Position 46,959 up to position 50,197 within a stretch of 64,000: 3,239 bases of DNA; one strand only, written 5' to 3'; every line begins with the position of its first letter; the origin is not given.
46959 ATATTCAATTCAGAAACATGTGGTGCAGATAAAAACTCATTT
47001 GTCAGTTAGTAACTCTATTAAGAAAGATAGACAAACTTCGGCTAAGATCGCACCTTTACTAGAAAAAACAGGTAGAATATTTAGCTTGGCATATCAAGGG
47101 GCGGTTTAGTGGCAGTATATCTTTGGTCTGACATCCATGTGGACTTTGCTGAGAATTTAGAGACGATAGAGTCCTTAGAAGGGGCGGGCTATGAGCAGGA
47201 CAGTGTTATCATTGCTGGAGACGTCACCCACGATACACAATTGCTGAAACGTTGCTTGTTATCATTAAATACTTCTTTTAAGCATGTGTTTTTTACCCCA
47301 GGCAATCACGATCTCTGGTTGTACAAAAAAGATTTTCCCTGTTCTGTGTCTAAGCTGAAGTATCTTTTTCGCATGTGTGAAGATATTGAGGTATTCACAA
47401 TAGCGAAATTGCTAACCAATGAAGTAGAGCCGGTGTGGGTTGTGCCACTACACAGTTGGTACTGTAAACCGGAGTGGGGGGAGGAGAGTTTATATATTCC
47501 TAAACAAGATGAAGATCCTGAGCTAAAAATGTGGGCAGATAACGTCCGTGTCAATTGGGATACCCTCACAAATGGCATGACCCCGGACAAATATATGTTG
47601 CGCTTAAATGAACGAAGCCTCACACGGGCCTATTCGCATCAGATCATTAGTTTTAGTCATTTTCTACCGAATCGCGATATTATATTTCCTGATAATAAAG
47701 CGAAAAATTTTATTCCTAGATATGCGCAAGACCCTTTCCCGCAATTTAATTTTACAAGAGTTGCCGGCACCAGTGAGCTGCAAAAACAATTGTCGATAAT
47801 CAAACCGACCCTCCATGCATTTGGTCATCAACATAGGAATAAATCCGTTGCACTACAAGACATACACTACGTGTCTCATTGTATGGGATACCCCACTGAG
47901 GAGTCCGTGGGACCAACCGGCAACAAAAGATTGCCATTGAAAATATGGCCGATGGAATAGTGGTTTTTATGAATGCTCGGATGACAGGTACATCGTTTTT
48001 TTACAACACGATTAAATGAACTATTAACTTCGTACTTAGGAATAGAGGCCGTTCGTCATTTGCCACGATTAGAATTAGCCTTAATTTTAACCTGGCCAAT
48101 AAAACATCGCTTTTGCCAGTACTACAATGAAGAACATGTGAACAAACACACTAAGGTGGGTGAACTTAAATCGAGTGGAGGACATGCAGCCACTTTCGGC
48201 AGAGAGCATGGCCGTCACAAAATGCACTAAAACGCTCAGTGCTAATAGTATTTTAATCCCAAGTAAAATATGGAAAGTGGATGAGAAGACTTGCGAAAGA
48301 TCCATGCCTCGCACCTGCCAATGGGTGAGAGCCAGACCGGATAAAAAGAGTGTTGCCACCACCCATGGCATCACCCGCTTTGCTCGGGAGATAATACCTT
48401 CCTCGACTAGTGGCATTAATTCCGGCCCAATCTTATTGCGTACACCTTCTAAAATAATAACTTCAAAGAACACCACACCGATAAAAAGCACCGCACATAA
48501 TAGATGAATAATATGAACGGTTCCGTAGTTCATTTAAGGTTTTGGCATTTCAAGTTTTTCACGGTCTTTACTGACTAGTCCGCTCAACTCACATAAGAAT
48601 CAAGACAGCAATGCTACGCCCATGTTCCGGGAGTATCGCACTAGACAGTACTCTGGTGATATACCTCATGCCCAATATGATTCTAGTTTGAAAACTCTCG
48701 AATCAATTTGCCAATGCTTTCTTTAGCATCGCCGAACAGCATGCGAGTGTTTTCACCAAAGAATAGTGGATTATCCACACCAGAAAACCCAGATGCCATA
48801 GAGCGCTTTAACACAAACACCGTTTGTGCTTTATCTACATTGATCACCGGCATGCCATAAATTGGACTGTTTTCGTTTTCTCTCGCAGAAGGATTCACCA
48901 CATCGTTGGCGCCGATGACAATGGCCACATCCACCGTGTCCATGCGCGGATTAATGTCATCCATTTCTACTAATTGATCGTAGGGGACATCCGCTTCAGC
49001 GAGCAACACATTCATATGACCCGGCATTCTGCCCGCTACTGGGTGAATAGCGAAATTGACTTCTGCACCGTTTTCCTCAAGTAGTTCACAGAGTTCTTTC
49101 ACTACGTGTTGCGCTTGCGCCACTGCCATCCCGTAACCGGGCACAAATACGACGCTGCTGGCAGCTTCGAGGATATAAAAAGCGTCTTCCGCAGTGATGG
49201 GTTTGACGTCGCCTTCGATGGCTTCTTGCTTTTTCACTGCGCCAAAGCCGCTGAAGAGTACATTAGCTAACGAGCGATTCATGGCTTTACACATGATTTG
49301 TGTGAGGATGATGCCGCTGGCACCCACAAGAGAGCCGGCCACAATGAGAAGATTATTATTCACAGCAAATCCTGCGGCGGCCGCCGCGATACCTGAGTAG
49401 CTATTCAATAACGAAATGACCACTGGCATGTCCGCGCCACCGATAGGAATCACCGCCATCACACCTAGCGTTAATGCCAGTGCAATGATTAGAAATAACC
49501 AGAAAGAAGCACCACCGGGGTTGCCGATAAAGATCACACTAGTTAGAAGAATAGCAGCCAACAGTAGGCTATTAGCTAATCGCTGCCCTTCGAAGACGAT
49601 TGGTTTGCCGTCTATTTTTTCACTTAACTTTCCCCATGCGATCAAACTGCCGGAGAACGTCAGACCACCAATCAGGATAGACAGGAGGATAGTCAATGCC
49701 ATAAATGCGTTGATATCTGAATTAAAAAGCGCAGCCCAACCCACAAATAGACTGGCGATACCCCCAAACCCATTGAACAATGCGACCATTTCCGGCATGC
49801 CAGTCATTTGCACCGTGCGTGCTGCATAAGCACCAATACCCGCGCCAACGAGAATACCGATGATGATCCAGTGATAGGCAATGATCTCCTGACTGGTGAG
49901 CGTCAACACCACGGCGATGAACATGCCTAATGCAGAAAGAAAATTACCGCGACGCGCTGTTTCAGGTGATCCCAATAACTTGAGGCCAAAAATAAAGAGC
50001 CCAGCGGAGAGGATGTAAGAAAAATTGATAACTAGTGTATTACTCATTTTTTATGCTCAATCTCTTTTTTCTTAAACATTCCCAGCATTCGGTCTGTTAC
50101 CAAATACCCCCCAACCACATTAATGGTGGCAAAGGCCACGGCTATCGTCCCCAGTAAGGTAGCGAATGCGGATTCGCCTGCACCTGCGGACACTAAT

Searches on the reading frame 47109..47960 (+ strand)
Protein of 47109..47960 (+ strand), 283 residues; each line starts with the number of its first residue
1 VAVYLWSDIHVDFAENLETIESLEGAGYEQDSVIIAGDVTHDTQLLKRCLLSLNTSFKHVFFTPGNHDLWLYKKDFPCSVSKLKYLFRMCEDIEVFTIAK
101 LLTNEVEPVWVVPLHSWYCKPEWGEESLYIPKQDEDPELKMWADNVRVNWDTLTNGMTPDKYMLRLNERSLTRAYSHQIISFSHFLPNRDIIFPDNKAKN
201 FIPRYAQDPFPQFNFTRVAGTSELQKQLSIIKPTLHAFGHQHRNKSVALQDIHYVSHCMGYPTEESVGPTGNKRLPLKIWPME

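Call 25: search_protein_families(library=ncbifam, proteins=[window:47109-47960:+], max_evalue=0.00001)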
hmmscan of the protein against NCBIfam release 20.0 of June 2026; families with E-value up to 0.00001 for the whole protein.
window:47109-47960:+ (283 aa): 1 family
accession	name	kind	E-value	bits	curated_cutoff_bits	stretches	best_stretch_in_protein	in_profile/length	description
TIGR03729.1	acc_ester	subfamily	2.2e-15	56.7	148.25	1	6-261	5-239/239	putative phosphoesterase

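Call 40: find_encoding_contigs(protein=window:47109-47960:+, flank=10000, max_places=6)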
Protein window:47109-47960:+ (283 aa): 2 contigs read that carry it; 2 places shown.
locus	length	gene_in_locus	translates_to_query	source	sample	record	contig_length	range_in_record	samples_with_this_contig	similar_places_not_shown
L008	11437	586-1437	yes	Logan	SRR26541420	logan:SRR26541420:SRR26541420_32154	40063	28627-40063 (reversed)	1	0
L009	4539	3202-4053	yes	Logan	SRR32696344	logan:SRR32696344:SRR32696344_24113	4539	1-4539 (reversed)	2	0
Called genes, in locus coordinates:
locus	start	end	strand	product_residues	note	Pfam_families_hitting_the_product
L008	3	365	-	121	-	?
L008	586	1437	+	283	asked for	PF00149:Metallophos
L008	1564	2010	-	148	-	-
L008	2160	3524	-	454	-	PF02233:PNTB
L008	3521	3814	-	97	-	PF12769:PNTB_4TM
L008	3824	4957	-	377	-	PF05222:AlaDh_PNT_N, PF01262:AlaDh_PNT_C, PF02826:2-Hacid_dh_C (faint)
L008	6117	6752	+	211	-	PF01323:DSBA, PF13743:Thioredoxin_5 (weak)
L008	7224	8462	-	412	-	PF12704:MacB_PCD, PF02687:FtsX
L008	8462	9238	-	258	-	PF00005:ABC_tran, PF13304:AAA_21 (faint)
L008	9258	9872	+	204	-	PF11736:DUF3299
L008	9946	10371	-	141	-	PF03203:MerC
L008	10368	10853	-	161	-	PF01475:FUR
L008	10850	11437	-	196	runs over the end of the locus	PF10986:ZrgA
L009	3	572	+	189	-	?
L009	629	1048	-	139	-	PF00873:ACR_tran (weak), PF02460:Patched (weak), PF03176:MMPL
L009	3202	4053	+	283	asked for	PF00149:Metallophos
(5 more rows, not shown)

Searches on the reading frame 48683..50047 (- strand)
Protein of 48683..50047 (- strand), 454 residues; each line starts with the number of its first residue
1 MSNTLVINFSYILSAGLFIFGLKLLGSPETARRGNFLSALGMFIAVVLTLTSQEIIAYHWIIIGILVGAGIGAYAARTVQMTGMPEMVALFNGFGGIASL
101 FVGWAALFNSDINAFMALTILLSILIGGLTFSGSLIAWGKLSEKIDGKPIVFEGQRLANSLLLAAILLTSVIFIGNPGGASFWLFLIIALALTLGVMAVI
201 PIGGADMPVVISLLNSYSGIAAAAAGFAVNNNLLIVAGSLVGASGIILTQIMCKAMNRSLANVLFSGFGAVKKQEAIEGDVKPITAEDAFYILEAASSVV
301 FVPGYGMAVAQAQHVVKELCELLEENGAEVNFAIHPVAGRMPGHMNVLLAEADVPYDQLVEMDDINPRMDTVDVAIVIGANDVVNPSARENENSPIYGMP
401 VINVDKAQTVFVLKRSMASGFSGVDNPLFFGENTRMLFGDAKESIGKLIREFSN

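Call 25: search_protein_families(library=ncbifam, proteins=[window:48683-50047:-], max_evalue=0.00001)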
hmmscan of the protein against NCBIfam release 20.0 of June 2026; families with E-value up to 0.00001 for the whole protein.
window:48683-50047:- (454 aa): 1 family
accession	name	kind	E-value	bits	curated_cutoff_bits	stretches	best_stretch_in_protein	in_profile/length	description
NF006974.0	PRK09444.1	equivalog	1.3e-146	489.5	689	1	1-451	1-459/460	Re/Si-specific NAD(P)(+) transhydrogenase subunit beta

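Call 37: list_cluster_members(proteins=[window:48683-50044:-, window:20754-23858:-, window:4137-6239:+, window:8560-10770:+, window:37717-38985:+, window:40805-44476:+, window:38988-40802:+, window:34333-35700:+])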
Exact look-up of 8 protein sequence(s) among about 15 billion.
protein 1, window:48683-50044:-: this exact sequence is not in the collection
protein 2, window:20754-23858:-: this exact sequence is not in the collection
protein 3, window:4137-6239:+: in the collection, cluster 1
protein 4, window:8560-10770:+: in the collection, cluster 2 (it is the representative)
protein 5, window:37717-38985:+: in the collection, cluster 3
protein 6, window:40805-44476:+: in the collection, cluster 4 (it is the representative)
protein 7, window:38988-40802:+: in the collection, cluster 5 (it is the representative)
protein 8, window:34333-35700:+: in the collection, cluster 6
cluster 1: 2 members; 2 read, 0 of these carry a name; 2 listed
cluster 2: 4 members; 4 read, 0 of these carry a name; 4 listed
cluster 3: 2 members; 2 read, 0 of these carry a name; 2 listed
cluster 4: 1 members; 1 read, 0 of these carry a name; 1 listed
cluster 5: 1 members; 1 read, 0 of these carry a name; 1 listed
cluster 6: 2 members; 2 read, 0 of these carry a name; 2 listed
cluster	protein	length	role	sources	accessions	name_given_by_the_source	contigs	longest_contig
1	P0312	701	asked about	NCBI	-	-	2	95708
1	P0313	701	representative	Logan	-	-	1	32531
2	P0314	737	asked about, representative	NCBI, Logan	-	-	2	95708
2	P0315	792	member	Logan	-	-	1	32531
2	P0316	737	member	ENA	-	-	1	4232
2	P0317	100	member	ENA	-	-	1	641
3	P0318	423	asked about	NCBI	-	-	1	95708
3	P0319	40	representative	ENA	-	-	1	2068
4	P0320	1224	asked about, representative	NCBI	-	-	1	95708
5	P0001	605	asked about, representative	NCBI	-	-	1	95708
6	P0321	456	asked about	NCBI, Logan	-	-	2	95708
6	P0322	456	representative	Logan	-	-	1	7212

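Call 41: find_encoding_contigs(protein=P0322, flank=10000, max_places=4)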
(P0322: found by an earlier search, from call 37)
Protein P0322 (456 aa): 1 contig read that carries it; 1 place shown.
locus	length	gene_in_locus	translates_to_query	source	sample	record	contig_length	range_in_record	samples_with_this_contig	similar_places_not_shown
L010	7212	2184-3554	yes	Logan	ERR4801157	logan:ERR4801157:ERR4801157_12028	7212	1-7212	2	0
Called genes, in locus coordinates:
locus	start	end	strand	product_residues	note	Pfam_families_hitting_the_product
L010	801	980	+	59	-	-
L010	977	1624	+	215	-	PF00483:NTP_transferase (weak)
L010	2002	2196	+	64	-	PF01050:MannoseP_isomer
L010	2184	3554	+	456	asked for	PF02878:PGM_PMM_I, PF02879:PGM_PMM_II, PF02880:PGM_PMM_III, PF00408:PGM_PMM_IV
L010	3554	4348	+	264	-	PF01061:ABC2_membrane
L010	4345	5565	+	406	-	PF00005:ABC_tran, PF14524:Wzt_C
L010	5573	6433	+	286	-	PF05050:Methyltransf_21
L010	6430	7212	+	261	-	?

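Call 47: find_homologous_proteins(query=window:48683-50044:-, max_evalue=1e-100)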
Query window:48683-50044:- (453 aa): 7997 proteins with E <= 1e-100 among 8000 candidates; the best 120 are listed.
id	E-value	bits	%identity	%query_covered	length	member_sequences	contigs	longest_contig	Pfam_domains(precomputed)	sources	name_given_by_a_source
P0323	6.7e-285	963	100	100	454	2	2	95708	PF02233.23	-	-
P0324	7.6e-272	920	94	100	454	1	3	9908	PF02233.23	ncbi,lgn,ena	-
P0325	2.1e-249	846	87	100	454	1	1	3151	PF02233.23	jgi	jgi:proton-translocating NAD(P)+ transhydrogenase subunit beta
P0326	4.3e-219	746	75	99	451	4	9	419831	PF02233.23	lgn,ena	-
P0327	1.3e-217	741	76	99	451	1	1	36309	PF02233.23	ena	-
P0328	1.6e-217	741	74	99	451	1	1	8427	PF02233.23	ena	-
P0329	8.8e-217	738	75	100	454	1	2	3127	PF02233.23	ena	-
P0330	1.0e-216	738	74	99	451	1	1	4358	PF02233.23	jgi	jgi:NAD(P) transhydrogenase subunit beta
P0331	2.4e-216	737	77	99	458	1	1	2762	PF02233.23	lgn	-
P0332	5.2e-216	736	76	100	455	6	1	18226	PF02233.23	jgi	jgi:NAD(P) transhydrogenase subunit beta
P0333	5.2e-216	736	75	100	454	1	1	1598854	PF02233.23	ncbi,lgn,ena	-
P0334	9.9e-215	732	74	100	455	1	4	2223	PF02233.23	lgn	-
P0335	1.3e-214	731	74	100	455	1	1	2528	PF02233.23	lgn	-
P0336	1.9e-214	731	74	100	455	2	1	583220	PF02233.23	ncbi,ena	-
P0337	2.4e-214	730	75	99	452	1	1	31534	PF02233.23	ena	-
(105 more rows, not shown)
